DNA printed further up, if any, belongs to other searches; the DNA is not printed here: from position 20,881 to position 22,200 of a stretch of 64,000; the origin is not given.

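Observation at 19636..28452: LysR-centred divergent cluster mixing aromatic ring-cleavage genes with OCD and DHDPS-family genes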

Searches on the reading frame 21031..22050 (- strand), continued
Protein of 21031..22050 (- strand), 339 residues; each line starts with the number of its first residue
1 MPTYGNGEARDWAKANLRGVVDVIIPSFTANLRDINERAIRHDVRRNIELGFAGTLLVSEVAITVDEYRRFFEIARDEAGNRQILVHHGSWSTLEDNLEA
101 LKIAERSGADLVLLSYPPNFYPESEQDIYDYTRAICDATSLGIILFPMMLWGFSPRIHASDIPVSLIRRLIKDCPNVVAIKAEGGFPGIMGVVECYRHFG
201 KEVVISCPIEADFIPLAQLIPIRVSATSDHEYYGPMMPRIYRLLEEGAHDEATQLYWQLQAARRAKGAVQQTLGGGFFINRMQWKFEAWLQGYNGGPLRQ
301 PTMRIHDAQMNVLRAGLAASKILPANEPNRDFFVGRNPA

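Call 57: get_annotated_region(hit=H25, flank=9000)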
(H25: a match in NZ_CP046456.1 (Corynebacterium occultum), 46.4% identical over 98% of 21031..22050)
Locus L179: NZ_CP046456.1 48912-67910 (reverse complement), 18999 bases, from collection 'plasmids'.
description: Corynebacterium occultum strain 2039 plasmid pCOCCU, complete sequence
organism: Corynebacterium occultum (NCBI taxid 2675219)
taxonomy: Bacteria; Actinomycetota; Actinomycetes; Mycobacteriales; Corynebacteriaceae; Corynebacterium; Corynebacterium occultum
host: -; source: pure culture,soil from a small paddock; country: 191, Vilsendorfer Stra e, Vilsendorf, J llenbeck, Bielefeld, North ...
typing (MOB-suite, as given by PLSDB): mobilizable; relaxase MOBF
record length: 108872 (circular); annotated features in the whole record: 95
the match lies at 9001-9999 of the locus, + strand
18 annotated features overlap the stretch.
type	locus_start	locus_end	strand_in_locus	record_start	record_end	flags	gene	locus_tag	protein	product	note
CDS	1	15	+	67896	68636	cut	-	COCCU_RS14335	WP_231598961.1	SDR family oxidoreductase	-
CDS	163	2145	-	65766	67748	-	-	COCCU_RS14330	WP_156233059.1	acetoacetate--CoA ligase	GO:0019287 - isopentenyl diphosphate biosynthetic process, mevalonate pathway [Evidence IEA]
CDS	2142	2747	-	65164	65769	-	-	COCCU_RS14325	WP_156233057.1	cupin domain-containing protein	-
CDS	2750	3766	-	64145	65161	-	-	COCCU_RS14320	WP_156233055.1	fumarylacetoacetate hydrolase family protein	-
CDS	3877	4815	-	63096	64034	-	-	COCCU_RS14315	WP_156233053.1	VOC family protein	-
CDS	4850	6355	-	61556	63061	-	-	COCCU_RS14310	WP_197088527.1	bifunctional 3-(3-hydroxy-phenyl)propionate/3-hydroxycinnamic acid hydroxylase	-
CDS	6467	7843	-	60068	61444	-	-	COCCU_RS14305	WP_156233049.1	aldehyde dehydrogenase family protein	-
CDS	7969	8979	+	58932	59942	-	-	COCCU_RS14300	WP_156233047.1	ornithine cyclodeaminase family protein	-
CDS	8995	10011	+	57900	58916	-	-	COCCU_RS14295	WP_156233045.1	dihydrodipicolinate synthase family protein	-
CDS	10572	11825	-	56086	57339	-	-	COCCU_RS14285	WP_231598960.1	acetyl-CoA C-acyltransferase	GO:0006631 - fatty acid metabolic process [Evidence IEA]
CDS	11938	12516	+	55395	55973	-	-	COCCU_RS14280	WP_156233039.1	TetR/AcrR family transcriptional regulator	GO:0006355 - regulation of DNA-templated transcription [Evidence IEA]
CDS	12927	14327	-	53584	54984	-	-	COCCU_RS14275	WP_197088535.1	MFS transporter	GO:0055085 - transmembrane transport [Evidence IEA]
CDS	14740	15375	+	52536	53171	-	-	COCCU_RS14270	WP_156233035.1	hypothetical protein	-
CDS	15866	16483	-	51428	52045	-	-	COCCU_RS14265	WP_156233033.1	recombinase family protein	GO:0006310 - DNA recombination [Evidence IEA]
CDS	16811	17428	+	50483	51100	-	-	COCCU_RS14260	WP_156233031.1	recombinase family protein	GO:0006310 - DNA recombination [Evidence IEA]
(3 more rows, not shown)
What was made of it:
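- Corynebacterium occultum: FAH-VOC-MhpA-like-Aldedh | OCD-DHDPS (call 57).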
